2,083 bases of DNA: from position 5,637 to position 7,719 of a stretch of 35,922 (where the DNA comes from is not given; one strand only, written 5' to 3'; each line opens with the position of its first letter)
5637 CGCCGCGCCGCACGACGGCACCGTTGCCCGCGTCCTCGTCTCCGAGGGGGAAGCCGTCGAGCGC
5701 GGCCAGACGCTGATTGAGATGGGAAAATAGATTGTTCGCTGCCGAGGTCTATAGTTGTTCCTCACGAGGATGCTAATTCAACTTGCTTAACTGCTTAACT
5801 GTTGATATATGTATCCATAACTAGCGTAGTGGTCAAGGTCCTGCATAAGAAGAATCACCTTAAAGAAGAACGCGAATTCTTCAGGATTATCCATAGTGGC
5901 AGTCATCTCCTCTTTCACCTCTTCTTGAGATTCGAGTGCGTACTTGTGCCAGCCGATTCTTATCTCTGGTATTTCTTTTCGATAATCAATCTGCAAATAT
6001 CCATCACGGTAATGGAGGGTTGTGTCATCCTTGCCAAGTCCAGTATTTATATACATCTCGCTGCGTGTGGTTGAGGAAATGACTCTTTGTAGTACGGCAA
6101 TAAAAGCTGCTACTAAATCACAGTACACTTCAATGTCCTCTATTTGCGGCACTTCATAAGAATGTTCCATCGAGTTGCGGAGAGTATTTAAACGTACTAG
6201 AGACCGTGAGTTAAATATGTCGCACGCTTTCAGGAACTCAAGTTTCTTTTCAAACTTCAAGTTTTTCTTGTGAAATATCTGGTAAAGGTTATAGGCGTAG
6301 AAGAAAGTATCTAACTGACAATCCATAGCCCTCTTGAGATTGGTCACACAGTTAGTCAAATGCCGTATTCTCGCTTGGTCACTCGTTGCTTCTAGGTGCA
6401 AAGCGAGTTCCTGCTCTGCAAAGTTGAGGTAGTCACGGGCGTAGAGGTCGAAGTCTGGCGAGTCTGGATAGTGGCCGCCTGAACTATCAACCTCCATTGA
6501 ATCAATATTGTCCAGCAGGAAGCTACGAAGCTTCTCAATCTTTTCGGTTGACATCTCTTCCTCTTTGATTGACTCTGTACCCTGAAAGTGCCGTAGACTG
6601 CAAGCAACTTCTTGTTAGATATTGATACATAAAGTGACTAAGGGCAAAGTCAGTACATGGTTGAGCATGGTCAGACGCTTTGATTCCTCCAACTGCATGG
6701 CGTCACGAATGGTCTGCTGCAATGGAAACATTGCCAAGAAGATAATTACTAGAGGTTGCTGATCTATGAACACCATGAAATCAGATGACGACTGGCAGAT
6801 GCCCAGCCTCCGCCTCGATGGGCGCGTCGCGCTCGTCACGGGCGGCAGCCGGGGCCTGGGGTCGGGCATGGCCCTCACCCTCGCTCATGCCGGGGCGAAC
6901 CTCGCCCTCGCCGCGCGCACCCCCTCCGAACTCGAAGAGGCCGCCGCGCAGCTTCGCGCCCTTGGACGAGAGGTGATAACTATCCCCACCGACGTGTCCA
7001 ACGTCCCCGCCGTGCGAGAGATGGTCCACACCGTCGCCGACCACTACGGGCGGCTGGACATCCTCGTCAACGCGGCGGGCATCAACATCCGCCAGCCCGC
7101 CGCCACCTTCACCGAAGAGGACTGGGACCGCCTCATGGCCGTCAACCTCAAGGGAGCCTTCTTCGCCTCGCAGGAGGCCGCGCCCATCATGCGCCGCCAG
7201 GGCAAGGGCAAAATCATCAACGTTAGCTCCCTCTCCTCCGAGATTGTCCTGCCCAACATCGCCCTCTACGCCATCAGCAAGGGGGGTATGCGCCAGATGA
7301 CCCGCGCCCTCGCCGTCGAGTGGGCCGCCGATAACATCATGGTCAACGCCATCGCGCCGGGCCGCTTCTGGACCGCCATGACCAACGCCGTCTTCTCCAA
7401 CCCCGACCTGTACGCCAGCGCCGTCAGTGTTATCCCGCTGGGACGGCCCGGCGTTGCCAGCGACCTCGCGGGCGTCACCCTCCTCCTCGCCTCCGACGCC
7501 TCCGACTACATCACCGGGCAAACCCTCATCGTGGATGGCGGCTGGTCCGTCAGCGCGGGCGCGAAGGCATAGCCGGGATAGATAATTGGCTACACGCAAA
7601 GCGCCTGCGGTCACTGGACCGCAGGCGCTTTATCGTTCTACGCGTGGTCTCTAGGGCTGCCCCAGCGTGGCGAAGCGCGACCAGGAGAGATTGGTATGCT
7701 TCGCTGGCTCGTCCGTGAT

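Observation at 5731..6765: Low-GC single-gene island encoding an orphan HEPN-motif protein: candidate undescribed toxin or abortive-infection module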

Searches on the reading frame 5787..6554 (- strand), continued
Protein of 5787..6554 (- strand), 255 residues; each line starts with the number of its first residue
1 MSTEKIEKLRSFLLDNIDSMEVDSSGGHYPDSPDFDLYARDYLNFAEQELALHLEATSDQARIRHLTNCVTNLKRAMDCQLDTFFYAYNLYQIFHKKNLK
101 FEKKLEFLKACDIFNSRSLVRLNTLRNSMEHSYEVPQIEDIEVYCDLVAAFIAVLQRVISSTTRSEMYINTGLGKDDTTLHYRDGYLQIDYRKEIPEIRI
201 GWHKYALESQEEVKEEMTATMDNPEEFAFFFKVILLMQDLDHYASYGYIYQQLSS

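Call 79: get_annotated_region(hit=H5, flank=6000)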
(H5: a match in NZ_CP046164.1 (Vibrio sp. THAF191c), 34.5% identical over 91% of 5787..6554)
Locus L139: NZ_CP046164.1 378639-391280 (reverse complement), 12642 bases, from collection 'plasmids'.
description: Vibrio sp. THAF191c plasmid pTHAF191c_c, complete sequence
organism: Vibrio sp. THAF191c (NCBI taxid 2661921)
taxonomy: Bacteria; Pseudomonadota; Gammaproteobacteria; Vibrionales; Vibrionaceae; Vibrio; Vibrio sp. THAF191c
host: -; source: pure culture,Surface of a polyethylene microplastic particle present in tank 6 of a marine aquarium ...; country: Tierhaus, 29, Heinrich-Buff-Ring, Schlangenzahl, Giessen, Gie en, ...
typing (MOB-suite, as given by PLSDB): mobilizable; replicon rep_cluster_564; relaxase MOBF
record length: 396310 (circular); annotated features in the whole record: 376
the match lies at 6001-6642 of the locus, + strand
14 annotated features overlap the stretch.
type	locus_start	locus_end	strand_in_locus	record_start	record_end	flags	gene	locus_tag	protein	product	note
CDS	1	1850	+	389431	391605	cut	-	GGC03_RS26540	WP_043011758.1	hypothetical protein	-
CDS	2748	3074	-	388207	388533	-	-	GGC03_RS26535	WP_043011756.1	hypothetical protein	-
CDS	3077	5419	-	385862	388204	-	-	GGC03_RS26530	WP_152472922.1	LysM peptidoglycan-binding domain-containing protein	-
CDS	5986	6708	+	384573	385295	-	-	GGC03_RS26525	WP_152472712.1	hypothetical protein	-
CDS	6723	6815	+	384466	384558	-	-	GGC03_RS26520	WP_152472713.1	DUF3265 domain-containing protein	-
CDS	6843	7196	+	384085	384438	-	-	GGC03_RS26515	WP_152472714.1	VOC family protein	-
CDS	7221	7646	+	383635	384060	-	-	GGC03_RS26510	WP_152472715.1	NUDIX hydrolase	-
CDS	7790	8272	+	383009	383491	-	-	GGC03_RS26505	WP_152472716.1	YbaK/EbsC family protein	-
CDS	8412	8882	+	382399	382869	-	-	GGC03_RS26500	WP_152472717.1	GNAT family N-acetyltransferase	-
CDS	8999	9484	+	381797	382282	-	-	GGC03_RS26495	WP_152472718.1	GNAT family N-acetyltransferase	-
CDS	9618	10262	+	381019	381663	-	-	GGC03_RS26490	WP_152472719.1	hypothetical protein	-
CDS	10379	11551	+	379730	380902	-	-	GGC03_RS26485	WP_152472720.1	PD-(D/E)XK nuclease family protein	-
CDS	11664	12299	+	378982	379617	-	-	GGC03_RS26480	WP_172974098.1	HAD-IA family hydrolase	GO:0008152 - metabolic process [Evidence IEA]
CDS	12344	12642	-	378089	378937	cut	-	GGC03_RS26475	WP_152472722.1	LysR family transcriptional regulator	GO:0006355 - regulation of DNA-templated transcription [Evidence IEA]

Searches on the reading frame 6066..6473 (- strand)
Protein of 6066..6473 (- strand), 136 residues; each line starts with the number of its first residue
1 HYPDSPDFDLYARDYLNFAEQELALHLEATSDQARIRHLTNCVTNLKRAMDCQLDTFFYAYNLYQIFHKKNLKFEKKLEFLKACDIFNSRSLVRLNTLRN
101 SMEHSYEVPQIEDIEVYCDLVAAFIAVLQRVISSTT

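Call 50: find_homologous_proteins(query=A4, max_evalue=0.01)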
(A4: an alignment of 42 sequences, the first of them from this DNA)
Query A4 (42 sequences) (136 aa, profile of the alignment): 134 proteins with E <= 0.01 among 895 candidates; the best 120 are listed.
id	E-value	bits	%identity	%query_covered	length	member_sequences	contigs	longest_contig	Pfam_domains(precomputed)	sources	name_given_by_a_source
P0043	2.0e-52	195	61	93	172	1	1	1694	-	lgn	-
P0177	1.3e-51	192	63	98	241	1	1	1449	-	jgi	jgi:hypothetical protein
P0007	1.4e-51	192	61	91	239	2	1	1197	-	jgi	jgi:hypothetical protein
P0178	2.2e-51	191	59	93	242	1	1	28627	-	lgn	-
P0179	2.3e-51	191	58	91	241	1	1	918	-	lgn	-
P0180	4.1e-51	190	62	98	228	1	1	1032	-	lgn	-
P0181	7.3e-51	190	67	95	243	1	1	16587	-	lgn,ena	-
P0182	7.5e-51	189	59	95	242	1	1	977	-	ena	-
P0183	1.5e-50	189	66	93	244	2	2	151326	-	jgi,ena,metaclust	metaclust:\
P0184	2.4e-50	188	58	95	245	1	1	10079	-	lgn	-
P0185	2.8e-50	188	61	93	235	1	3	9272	-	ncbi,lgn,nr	ncbi:MAG: hypothetical protein P4L59_13300 [Desulfosporosinus sp.]|nr:hypothetical protein [Desulfos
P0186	2.9e-50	188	64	96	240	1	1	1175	-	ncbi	-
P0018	3.0e-50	188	60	93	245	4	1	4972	-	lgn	-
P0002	3.7e-50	187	62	94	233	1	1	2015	-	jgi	jgi:hypothetical protein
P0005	3.9e-50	187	61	93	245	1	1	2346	-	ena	-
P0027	8.0e-46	173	53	91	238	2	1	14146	-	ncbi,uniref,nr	ncbi:hypothetical protein [Pelosinus baikalensis]|uniref:DUF4145 domain-containing protein n=1 Tax=P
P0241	3.3e-40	155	40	89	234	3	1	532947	-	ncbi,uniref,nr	ncbi:hypothetical protein GH811_01235 [Acetobacterium malicum]|uniref:DUF4145 domain-containing prot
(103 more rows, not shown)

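Call 51: search_solved_structures(query=A4, max_evalue=10, show_alignments=3)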
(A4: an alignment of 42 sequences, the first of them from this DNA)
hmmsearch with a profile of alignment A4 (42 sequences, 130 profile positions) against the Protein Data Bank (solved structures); distinct sequences matched with E-value up to 10: 1.
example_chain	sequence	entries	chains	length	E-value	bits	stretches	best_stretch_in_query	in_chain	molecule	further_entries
2r0b_A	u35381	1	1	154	0.95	12.8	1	76-112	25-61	Serine/threonine/tyrosine-interacting protein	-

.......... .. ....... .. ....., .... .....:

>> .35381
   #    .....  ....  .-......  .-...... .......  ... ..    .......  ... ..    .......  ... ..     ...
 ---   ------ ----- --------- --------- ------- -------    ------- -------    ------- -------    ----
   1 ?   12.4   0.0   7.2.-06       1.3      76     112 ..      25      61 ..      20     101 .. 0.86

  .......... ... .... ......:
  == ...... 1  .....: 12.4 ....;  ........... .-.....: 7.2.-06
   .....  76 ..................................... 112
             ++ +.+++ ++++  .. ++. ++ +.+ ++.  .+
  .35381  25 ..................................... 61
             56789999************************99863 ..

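Call 71: search_protein_families(library=pfam, proteins=[L136:8072-8581:+, L137:2630-2821:+, P0241], max_evalue=1)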
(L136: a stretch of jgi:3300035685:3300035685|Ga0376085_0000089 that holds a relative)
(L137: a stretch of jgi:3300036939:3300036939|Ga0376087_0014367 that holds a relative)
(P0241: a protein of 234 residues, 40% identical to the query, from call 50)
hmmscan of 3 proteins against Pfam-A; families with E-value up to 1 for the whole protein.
L136:8072-8581:+ (170 aa): 2 families
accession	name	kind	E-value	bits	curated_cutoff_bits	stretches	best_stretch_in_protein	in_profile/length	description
PF03167.25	UDG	-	5.3e-15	56.2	24.3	1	6-147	2-124/141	Uracil DNA glycosylase superfamily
PF01075.23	Glyco_transf_9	-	0.0043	16.9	22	1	119-166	90-138/247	Glycosyltransferase family 9 (heptosyltransferase)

L137:2630-2821:+ (64 aa): 2 families
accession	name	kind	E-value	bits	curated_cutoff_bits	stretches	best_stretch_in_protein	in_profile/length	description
PF18893.5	DUF5652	-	0.011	15.9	23.4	1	26-55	18-47/71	Family of unknown function (DUF5652)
PF08997.15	UCR_6-4kD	-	0.062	13.7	24.5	1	7-40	14-44/55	Ubiquinol-cytochrome C reductase complex, 6.4kD protein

P0241 (234 aa): 0 families

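Call 97: predict_structure(alignment_id=A4)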
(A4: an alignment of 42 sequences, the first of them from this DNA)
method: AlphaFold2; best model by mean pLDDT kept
length: 136 residues; sequences in the alignment: 42
mean_pLDDT: 94.9   pTM: 0.88
mean pLDDT of the five models: 94.9, 94.5, 94.4, 94.1, 94.0
residues with pLDDT >= 90: 123; 70-90: 10; 50-70: 3; < 50: 0
segments of 3 or more residues with pLDDT < 50: none
pLDDT, mean of each block of 10 residues (from residue 1): 85 98 98 97 98 97 96 96 96 95 88 97 98 88
secondary structure, 60 per line:
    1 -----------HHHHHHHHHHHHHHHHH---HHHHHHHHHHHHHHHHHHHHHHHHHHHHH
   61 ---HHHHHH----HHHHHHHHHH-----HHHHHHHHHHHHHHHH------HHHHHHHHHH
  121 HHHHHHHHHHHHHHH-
elements in order: H12-28 H32-60 H64-69 H74-83 H89-104 H111-135

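Call 100: fold_search(model_id=the predicted structure, library=pdb)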
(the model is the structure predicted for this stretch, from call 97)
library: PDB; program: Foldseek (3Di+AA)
matches with E <= 10: 504; with E <= 0.001: 0
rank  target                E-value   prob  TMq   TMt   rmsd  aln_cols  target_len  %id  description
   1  1jog_A                6.0e-02  0.99  0.52  0.52   5.0       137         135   10  Structure of HI0074 from Heamophilus Influenzae reveals the fold of a substrate binding domain of a nucleotidyltransfe (released 2002-12-18)
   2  6m6u_G                7.4e-02  0.93  0.41  0.42   7.0       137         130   13  Crystal structure the toxin-antitoxin MntA-HpeT mutant-D39ED41E (released 2020-09-30)
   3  5yep_B                8.2e-02  0.97  0.46  0.47   6.0       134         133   13  Crystal structure of SO_3166-SO_3165 from Shewanella oneidensis (released 2018-03-28)
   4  6m6u_H                8.7e-02  0.98  0.48  0.50   5.5       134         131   14  Crystal structure the toxin-antitoxin MntA-HpeT mutant-D39ED41E (released 2020-09-30)
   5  7bxo_G                1.6e-01  0.92  0.47  0.48   5.8       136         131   11  Crystal structure of the toxin-antitoxin with AMP-PNP (released 2020-09-30)
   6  7bxo_F                1.7e-01  0.85  0.41  0.42   6.9       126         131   10  Crystal structure of the toxin-antitoxin with AMP-PNP (released 2020-09-30)
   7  6m6w_B                1.9e-01  0.94  0.48  0.49   5.8       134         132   13  Crystal structure the toxin-antitoxin MntA-HpeT mutant-Y104A (released 2020-09-30)
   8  6m6w_G                2.4e-01  0.90  0.47  0.48   5.9       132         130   14  Crystal structure the toxin-antitoxin MntA-HpeT mutant-Y104A (released 2020-09-30)
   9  2lfd_MODEL_1_A        2.4e-01  0.77  0.39  0.43   6.7       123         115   13  Solution NMR structure of Diiron protein in presence of 2 eq Zn2+, Northeast Structural Genomics Consortium Ta (released 2011-08-24)
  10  4ncq_B                2.7e-01  0.85  0.40  0.47   6.4       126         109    7  Crystal structure of NiSOD H1A mutant (released 2014-12-24)
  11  3qc1                  2.7e-01  0.28  0.27  0.21  15.0       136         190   19  Protein Phosphatase Subunit: Alpha4 (released 2011-03-30)
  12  2hsb                  2.9e-01  0.99  0.64  0.68   3.1       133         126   12  Crystal structure of a hepn domain containing protein (af_0298) from archaeoglobus fulgidus at 1.95 A resolution (released 2006-08-15)
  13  6twn_B                3.4e-01  0.54  0.34  0.19   8.8       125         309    7  Crystal structure of Talin1 R7R8 in complex with CDK1 (206-223) (released 2021-05-12)
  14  1wol                  3.5e-01  0.75  0.44  0.48   6.9       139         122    9  Crystal Structure of ST0689, an archaeal HEPN homologue (released 2005-11-22)
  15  7bxo_H                3.5e-01  0.54  0.38  0.39   7.7       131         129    8  Crystal structure of the toxin-antitoxin with AMP-PNP (released 2020-09-30)
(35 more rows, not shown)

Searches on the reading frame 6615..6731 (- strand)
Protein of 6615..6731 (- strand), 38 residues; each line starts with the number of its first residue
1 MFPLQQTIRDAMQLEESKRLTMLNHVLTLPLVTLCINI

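Call 71: search_protein_families(library=pfam, proteins=[window:6615-6731:-], max_evalue=1)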
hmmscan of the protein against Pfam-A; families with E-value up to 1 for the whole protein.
window:6615-6731:- (38 aa): 0 families

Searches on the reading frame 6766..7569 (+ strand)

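Call 71: search_protein_families(library=pfam, proteins=[L136:8072-8581:+, L137:2630-2821:+], max_evalue=1)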
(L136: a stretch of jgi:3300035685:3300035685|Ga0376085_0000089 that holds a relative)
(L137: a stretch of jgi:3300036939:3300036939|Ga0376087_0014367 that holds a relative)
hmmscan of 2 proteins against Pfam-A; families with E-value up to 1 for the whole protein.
L136:8072-8581:+ (170 aa): 2 families
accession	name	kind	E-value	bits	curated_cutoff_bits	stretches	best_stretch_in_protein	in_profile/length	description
PF03167.25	UDG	-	5.3e-15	56.2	24.3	1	6-147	2-124/141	Uracil DNA glycosylase superfamily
PF01075.23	Glyco_transf_9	-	0.0043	16.9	22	1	119-166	90-138/247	Glycosyltransferase family 9 (heptosyltransferase)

L137:2630-2821:+ (64 aa): 2 families
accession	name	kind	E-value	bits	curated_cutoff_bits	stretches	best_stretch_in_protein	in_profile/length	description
PF18893.5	DUF5652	-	0.011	15.9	23.4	1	26-55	18-47/71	Family of unknown function (DUF5652)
PF08997.15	UCR_6-4kD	-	0.062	13.7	24.5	1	7-40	14-44/55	Ubiquinol-cytochrome C reductase complex, 6.4kD protein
